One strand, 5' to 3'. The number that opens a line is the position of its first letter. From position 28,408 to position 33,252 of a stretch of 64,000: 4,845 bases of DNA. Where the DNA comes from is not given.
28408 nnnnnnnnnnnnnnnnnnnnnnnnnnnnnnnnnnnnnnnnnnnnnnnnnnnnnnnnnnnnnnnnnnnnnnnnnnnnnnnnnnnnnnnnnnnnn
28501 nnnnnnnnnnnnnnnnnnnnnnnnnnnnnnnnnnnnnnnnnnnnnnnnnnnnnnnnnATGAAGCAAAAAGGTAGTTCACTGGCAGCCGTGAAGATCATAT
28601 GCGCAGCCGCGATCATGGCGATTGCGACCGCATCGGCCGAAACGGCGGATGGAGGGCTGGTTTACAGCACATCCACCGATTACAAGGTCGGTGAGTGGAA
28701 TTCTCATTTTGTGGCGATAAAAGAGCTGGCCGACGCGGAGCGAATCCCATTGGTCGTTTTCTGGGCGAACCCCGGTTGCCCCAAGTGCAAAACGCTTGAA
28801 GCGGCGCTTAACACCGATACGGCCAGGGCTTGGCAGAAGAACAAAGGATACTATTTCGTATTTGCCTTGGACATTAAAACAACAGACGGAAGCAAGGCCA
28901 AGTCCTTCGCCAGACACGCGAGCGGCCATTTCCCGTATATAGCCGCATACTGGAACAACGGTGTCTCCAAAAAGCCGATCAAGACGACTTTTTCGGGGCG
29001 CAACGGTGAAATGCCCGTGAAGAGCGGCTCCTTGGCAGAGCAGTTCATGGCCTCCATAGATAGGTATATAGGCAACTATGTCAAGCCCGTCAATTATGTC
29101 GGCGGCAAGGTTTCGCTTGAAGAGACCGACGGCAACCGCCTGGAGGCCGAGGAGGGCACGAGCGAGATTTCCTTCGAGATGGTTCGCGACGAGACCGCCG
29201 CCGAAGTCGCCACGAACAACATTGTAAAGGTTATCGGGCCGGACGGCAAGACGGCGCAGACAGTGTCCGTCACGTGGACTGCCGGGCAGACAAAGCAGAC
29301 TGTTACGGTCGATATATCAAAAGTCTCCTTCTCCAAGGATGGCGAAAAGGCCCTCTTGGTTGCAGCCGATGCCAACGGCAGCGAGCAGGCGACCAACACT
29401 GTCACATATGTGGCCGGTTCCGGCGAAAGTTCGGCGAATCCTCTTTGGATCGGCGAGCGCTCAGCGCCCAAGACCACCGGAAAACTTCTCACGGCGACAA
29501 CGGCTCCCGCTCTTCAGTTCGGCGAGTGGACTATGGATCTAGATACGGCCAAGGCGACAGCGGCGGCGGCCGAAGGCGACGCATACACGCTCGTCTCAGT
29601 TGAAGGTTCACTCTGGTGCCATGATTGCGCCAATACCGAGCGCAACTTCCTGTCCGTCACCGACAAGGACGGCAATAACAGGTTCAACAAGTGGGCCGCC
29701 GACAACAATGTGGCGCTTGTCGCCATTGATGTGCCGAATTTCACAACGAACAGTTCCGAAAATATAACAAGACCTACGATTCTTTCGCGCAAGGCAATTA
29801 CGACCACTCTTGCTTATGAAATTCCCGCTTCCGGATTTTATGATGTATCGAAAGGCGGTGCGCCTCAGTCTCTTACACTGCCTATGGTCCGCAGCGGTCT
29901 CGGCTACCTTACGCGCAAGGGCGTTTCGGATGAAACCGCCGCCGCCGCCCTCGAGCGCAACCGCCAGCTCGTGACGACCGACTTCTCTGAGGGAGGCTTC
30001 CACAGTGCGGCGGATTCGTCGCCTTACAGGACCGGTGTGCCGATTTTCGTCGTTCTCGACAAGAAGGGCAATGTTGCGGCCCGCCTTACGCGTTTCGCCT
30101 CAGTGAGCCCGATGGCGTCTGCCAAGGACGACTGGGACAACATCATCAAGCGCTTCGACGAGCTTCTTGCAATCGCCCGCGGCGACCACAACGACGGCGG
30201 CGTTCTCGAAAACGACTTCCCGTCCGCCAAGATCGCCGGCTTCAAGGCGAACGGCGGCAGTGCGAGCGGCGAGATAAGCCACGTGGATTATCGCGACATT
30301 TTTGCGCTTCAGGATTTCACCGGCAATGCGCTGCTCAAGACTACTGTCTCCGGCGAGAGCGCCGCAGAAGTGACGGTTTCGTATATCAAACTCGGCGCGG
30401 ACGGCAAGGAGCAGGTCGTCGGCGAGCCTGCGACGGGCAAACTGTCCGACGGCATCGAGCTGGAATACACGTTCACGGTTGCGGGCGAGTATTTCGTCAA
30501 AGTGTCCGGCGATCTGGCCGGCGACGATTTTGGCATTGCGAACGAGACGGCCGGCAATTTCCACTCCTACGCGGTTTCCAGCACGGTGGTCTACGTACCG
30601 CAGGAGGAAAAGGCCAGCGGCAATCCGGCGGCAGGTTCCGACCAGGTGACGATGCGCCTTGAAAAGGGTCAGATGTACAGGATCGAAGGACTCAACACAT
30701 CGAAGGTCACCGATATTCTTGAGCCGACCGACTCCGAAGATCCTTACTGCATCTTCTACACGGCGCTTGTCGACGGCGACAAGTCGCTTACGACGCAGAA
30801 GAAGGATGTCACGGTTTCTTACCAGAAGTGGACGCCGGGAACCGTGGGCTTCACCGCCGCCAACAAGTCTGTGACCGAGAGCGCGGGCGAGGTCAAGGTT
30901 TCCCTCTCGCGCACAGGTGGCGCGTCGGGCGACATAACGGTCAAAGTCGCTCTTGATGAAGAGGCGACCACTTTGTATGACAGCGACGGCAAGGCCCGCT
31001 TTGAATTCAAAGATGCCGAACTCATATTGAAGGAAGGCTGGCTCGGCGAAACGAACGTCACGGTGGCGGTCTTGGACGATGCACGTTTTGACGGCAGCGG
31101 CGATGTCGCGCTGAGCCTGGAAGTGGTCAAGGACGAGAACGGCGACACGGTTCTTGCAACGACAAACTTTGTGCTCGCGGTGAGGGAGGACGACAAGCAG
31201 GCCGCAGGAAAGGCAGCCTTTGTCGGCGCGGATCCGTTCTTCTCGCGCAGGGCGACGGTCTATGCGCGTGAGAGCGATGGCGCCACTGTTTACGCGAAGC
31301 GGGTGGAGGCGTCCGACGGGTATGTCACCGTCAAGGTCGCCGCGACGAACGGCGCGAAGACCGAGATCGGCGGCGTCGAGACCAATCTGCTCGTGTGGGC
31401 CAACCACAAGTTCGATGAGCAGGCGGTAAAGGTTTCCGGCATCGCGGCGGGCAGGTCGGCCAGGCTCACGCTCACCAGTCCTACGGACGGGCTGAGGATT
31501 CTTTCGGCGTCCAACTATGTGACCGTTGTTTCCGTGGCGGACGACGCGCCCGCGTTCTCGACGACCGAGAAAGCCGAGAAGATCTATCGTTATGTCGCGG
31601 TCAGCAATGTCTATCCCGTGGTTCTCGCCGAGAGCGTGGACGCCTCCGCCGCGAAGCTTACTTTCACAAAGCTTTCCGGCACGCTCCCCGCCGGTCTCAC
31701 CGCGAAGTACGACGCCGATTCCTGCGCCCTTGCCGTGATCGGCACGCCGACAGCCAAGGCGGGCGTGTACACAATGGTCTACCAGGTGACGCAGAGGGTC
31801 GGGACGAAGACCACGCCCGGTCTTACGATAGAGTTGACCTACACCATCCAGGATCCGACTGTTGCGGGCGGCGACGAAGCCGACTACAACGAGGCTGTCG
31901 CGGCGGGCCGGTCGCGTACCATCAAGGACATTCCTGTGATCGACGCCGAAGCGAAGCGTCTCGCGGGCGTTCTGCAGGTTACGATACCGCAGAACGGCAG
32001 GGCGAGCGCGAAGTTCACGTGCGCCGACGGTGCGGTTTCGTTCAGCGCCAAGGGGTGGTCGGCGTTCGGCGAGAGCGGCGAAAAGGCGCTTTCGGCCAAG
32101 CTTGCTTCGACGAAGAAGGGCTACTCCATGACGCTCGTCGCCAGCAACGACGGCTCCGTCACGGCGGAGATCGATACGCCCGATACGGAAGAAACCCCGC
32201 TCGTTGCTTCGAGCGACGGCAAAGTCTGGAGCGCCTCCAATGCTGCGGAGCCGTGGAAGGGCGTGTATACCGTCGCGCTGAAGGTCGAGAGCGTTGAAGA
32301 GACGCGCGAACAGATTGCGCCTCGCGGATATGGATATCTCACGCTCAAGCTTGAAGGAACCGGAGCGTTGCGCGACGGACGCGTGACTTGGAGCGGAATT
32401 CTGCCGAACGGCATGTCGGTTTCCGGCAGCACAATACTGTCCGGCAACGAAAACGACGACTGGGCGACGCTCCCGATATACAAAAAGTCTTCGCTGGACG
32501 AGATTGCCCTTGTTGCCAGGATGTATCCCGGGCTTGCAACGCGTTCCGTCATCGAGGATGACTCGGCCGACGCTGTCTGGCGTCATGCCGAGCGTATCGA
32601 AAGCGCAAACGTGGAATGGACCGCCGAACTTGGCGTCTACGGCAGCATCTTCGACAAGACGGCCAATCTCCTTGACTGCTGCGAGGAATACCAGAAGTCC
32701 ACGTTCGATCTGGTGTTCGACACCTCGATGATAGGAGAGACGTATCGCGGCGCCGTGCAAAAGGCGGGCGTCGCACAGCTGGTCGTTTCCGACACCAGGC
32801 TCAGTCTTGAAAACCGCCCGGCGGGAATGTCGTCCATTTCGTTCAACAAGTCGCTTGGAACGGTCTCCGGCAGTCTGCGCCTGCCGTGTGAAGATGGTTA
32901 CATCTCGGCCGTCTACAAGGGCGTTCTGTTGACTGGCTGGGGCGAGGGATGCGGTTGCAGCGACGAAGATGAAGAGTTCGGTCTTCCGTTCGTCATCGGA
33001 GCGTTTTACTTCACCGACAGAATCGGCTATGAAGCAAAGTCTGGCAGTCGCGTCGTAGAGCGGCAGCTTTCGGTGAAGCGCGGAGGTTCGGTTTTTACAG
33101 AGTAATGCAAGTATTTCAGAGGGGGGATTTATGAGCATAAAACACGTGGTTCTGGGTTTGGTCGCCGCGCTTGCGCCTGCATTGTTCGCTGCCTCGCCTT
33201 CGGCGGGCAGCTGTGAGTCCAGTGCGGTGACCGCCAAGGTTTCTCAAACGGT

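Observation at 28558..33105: Extracytoplasmic thioredoxin-like CxxC domain pairs in giant secreted proteins, with one paralog redox-dead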

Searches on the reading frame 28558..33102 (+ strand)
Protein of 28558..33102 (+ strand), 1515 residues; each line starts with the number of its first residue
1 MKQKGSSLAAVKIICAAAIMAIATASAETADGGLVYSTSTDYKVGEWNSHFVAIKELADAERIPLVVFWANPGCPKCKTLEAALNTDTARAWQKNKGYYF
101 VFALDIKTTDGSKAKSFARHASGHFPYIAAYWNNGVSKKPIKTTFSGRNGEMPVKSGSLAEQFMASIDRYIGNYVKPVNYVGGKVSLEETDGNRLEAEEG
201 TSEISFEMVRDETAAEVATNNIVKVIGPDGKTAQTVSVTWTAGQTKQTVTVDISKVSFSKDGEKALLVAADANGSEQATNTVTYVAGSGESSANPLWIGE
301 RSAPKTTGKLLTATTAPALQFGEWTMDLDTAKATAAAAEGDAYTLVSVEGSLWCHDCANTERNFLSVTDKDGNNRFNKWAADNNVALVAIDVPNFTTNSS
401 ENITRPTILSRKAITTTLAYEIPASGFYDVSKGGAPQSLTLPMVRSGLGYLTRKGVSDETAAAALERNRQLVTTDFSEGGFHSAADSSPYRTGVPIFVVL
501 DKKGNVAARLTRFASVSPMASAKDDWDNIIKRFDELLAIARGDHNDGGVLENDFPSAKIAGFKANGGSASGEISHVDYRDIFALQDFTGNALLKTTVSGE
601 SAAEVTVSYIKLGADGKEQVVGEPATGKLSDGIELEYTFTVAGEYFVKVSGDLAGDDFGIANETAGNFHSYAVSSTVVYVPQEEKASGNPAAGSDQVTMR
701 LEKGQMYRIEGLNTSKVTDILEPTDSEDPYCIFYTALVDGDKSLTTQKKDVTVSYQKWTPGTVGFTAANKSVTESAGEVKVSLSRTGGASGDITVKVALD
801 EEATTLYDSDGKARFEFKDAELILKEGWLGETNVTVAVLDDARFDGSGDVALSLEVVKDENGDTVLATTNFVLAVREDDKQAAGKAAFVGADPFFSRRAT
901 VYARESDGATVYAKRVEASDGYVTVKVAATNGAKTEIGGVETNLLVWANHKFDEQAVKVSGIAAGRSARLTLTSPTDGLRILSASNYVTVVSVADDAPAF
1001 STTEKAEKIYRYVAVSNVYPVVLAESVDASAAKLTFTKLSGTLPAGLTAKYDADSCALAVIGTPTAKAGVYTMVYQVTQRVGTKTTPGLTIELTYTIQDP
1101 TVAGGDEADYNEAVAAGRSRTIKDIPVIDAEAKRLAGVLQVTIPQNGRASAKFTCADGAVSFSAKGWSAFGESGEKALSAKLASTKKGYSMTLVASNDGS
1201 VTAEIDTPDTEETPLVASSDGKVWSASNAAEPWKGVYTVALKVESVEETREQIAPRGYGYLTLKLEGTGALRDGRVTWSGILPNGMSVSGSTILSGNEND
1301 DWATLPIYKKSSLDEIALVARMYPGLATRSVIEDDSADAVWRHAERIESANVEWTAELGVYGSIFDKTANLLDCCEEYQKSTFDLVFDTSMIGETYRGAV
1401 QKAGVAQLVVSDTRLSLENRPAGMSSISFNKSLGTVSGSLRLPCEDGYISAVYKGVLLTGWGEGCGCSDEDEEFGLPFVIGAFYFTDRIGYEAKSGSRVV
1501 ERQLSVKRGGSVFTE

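Call 8: search_protein_families(library=pfam, proteins=[window:28558-33102:+], max_evalue=0.1)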
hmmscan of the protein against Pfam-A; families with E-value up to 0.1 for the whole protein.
window:28558-33102:+ (1515 aa): 4 families
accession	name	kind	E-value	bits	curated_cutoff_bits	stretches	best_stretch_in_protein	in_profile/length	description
PF13899.12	Thioredoxin_7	-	1.2e-07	32.2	27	1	324-403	2-67/83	Thioredoxin-like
PF03160.20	Calx-beta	-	0.00043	20.7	27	1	760-863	5-103/119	Calx-beta domain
PF13098.12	Thioredoxin_2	-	0.019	15.7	27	0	64-92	7-33/104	Thioredoxin-like domain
PF20241.3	DUF6598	-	0.021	15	27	0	98-188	71-154/240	Domain of unknown function (DUF6598)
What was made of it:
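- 29503..30192 (+): A thioredoxin-like domain 2 (residues 316-545) with an insertion of about 100 aa between strand 2 and strand 3. W-CHDC at nt 29617-29628. Cis-Pro loop GVPIF at nt 30034-30048. Pfam Thioredoxin_7 at 32.2 bits, above the cut-off of 27 (call 8).
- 30835..31146 (+): A Calx-beta domain (residues 760-863). Pfam 20.7 bits, below cut-off (call 8).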

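Call 9: search_protein_families(library=ncbifam, proteins=[window:28558-33102:+], max_evalue=0.1)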
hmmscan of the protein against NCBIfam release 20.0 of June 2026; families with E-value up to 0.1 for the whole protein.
window:28558-33102:+ (1515 aa): 1 family
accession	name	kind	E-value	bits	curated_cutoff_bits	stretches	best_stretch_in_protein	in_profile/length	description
TIGR00845.1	caca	equivalog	0.00055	17.8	679.85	1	760-856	522-612/921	sodium/calcium exchanger 1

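Call 52: list_cluster_members(proteins=[window:28558-33102:+, window:38476-42312:-, window:47489-51370:-, window:33131-37309:+])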
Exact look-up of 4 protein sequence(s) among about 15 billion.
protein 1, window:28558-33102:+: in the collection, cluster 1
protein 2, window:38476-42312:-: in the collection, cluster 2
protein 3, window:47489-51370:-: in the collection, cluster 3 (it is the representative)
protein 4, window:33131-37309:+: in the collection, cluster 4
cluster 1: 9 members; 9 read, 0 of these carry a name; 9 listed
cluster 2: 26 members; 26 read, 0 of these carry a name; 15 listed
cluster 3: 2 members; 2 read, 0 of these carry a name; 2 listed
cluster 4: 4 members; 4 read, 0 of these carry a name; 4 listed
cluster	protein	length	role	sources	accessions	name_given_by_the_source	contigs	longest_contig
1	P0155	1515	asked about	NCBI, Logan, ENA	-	-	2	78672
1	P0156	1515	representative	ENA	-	-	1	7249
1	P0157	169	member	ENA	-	-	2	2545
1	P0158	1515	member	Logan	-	-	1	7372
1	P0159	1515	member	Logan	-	-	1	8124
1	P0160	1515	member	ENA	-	-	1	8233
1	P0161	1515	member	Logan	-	-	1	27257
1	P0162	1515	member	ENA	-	-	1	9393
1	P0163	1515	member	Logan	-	-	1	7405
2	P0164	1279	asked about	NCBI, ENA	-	-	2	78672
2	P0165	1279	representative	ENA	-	-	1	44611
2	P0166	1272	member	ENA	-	-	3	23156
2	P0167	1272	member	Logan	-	-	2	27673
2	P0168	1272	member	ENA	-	-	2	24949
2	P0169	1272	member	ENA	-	-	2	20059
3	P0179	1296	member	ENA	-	-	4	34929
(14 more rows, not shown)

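Call 53: find_encoding_contigs(protein=P0179, flank=10000, max_places=2)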
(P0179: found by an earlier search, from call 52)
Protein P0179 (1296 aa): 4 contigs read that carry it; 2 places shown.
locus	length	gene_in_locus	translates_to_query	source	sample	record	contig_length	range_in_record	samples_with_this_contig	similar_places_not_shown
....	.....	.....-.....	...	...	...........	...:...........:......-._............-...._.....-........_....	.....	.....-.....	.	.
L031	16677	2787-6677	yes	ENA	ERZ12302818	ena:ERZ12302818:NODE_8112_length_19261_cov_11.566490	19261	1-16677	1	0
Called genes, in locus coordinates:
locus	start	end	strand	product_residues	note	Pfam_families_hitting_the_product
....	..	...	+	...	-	-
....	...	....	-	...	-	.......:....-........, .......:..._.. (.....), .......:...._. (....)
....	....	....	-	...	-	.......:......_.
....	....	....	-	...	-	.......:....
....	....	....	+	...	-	-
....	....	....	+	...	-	-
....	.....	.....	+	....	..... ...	-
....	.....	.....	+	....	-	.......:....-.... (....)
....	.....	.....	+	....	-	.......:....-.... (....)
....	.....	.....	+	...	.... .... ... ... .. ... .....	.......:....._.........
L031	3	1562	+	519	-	?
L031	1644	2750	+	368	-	-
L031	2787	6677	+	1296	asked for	-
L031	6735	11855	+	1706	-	PF03160:Calx-beta (weak)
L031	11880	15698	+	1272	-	PF03160:Calx-beta (weak)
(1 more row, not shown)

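Call 56: search_solved_structures(query=A5, max_evalue=1)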
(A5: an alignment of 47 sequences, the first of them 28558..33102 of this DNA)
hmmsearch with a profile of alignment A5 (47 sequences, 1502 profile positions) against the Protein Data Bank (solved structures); distinct sequences matched with E-value up to 1: 70 (the best 60 are shown).
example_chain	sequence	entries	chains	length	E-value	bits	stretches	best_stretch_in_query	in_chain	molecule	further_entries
3us9_A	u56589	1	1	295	1.1e-06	29.7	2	734-856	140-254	Sodium/calcium exchanger 1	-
2lt9_A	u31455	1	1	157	7.7e-05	23.6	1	733-858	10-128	Protein Slc8a3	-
8sgi_A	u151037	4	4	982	0.00031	21.6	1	734-830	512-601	Sodium/calcium exchanger 1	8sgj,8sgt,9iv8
2kls_A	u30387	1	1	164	0.00043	21.1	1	733-856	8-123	Sodium/calcium exchanger 1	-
2fwu_A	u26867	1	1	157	0.00082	20.2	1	735-856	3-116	Sodium/calcium exchanger 1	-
8jp0_A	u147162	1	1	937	0.0029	18.4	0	736-837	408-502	Sodium/calcium exchanger 1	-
3bd2_A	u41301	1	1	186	0.0045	17.7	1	54-101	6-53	Disulfide bond protein A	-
3bci_A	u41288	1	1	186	0.0047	17.6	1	54-100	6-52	Disulfide bond protein A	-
3bck_A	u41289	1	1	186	0.0048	17.6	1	54-100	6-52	Disulfide bond protein A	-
4m03_A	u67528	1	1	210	0.0054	17.4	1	995-1074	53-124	Serine-rich adhesin for platelets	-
2qvk_A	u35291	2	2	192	0.0092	16.7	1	735-830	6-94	Sodium/calcium exchanger 1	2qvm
4glr_I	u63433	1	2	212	0.0094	16.6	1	113-258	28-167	anti-ptau light chain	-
3r4r_A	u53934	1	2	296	0.013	16.2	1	574-703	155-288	hypothetical fimbrial assembly protein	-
9sf5_L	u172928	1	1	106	0.021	15.5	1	108-179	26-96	JN.1-6 antibody fragment light chain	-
3f9u_A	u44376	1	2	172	0.03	15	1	47-174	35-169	Putative exported cytochrome C biogenesis-related protein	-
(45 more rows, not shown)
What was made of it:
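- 30835..31146 (+): Family profile against NCX1 calcium-binding domains at E=1.1e-6 (call 56).
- On Calx-beta domain proteins: The family profile matches NCX1 calcium-binding domains at E=1.1e-6 (call 56).
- Checked: The Calx-beta/Ig description also holds (Pfam in call 8; family profile against NCX1 calcium-binding domains at E=1.1e-6 in call 56).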

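Call 91: find_encoding_contigs(protein=window:28558-33102:+, flank=1000, max_places=4)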
Protein window:28558-33102:+ (1515 aa): 3 contigs read that carry it; 1 place shown.
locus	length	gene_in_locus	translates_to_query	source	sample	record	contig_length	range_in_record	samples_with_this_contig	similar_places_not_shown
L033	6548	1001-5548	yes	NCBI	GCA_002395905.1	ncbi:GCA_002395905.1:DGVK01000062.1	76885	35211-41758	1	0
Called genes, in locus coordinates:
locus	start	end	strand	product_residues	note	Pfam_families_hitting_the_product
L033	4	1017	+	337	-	PF13624:SurA_N_3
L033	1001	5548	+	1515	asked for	PF13899:Thioredoxin_7 (faint), PF13098:Thioredoxin_2 (faint)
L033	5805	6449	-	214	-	-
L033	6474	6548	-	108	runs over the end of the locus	-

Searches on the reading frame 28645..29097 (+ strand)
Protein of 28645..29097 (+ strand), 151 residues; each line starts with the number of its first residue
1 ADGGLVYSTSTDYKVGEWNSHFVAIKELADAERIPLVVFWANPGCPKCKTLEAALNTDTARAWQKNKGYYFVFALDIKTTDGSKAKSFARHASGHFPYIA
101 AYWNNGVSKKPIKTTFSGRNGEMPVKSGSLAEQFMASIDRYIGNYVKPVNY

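Call 37: search_solved_structures(query=A3, max_evalue=1, show_alignments=3)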
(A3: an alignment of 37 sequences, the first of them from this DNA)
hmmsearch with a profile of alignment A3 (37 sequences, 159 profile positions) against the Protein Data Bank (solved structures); distinct sequences matched with E-value up to 1: 35.
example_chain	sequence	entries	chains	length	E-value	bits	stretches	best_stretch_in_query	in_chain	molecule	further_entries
3bd2_A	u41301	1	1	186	3e-05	27.2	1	29-74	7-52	Disulfide bond protein A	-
3bci_A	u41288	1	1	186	3e-05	27.2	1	29-74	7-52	Disulfide bond protein A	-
3bck_A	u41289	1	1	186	3.1e-05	27.2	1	29-74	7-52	Disulfide bond protein A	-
3ph9_A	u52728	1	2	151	0.0008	22.6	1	18-80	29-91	Anterior gradient protein 3 homolog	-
6gke_A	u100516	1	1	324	0.0024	21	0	80-124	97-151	Fucose-specific lectin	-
5mxc_A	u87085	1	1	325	0.0024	21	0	80-124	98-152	Fucose-specific lectin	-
2lnt_A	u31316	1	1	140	0.0027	20.9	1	18-80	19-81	Anterior gradient protein 2 homolog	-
9i3f_A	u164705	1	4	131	0.0031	20.7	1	18-80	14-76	Anterior gradient protein 2 homolog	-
2lns_A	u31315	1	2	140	0.0035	20.5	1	18-80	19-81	Anterior gradient protein 2 homolog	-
9ori_A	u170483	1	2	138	0.0038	20.4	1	18-80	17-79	Anterior gradient protein 2 homolog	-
1iub_A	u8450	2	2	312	0.0038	20.3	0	80-124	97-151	Fucose-specific lectin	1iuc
9i3u_B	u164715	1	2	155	0.0043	20.2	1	18-80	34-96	Anterior gradient protein 2 homolog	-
4fyb_B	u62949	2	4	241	0.0077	19.4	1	36-81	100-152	Thiol:disulfide interchange protein (DsbC)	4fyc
2k8v_A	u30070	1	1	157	0.0092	19.1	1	23-59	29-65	Thioredoxin domain-containing protein 12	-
1sen_A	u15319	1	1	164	0.0098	19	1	23-59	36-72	Thioredoxin-like protein p19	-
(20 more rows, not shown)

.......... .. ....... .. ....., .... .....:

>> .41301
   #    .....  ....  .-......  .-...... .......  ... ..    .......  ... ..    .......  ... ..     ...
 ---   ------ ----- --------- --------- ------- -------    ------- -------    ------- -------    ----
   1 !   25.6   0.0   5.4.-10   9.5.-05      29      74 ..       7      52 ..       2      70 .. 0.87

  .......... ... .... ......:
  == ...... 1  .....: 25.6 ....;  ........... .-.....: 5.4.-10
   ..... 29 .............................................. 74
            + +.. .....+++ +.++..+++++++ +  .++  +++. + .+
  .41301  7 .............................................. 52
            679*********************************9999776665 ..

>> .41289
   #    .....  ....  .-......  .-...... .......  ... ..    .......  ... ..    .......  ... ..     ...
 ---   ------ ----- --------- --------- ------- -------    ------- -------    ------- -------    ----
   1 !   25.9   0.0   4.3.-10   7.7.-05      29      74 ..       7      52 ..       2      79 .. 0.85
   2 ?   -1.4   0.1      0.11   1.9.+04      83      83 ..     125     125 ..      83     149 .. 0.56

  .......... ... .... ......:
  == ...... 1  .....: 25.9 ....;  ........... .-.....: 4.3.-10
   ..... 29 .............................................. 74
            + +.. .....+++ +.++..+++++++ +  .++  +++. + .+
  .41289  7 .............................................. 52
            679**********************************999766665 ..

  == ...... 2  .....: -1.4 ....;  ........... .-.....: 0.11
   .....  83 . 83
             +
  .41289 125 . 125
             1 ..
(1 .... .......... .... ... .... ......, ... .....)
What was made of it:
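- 28645..29091 (+): A thioredoxin-like domain 1 (residues ~30-178). CPKC at nt 28777-28788. Cis-Pro loop FPY at nt 28930-28938. Profile A3 against S. aureus DsbA at 3e-5, plus AGR2/3, DsbC and ERp18 (call 37).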
